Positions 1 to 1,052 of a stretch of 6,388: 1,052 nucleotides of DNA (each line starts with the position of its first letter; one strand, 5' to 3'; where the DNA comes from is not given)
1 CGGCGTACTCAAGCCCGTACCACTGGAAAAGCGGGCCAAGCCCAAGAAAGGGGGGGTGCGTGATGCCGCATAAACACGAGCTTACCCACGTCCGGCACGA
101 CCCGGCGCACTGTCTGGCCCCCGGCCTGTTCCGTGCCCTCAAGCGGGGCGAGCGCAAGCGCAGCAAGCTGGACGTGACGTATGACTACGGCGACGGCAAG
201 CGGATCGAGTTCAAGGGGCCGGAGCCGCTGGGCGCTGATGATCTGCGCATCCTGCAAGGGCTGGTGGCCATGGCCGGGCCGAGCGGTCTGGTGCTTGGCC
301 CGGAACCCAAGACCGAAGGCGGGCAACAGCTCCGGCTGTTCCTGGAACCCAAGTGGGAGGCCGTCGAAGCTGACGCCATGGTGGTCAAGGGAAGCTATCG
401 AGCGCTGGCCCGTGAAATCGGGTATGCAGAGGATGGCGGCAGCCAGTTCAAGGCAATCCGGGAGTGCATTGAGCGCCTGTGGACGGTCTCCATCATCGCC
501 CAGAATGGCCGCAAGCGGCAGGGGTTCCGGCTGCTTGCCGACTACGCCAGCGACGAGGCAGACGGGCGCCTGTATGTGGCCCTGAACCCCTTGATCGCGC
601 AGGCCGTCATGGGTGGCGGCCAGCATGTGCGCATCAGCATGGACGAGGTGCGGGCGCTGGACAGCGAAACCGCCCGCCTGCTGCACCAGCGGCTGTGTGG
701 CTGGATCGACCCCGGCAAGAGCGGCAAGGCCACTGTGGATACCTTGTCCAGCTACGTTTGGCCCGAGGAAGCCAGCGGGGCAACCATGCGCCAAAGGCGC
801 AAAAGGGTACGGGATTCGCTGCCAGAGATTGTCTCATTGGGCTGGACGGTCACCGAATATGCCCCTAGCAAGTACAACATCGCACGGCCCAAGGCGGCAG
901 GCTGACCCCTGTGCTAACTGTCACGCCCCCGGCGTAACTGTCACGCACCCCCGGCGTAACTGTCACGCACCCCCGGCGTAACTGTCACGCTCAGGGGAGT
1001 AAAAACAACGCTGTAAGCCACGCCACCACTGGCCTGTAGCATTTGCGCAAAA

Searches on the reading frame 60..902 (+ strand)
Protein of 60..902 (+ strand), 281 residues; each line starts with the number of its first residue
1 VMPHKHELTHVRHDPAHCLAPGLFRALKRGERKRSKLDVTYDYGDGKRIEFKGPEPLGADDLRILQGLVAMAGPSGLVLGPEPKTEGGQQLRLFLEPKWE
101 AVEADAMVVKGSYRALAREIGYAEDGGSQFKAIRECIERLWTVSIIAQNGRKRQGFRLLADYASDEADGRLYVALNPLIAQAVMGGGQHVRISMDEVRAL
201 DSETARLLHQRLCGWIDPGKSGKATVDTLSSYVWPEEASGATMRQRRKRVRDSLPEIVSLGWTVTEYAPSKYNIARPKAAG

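Call 87: search_protein_families(library=pfam, proteins=[window:60-902:+], max_evalue=0.001)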
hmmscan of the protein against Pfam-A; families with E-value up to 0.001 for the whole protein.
window:60-902:+ (281 aa): 1 family
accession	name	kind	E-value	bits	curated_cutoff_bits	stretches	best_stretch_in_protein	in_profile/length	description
PF06504.17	RepC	-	1.6e-143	477.3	22.8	1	5-278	1-272/272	Replication protein C (RepC)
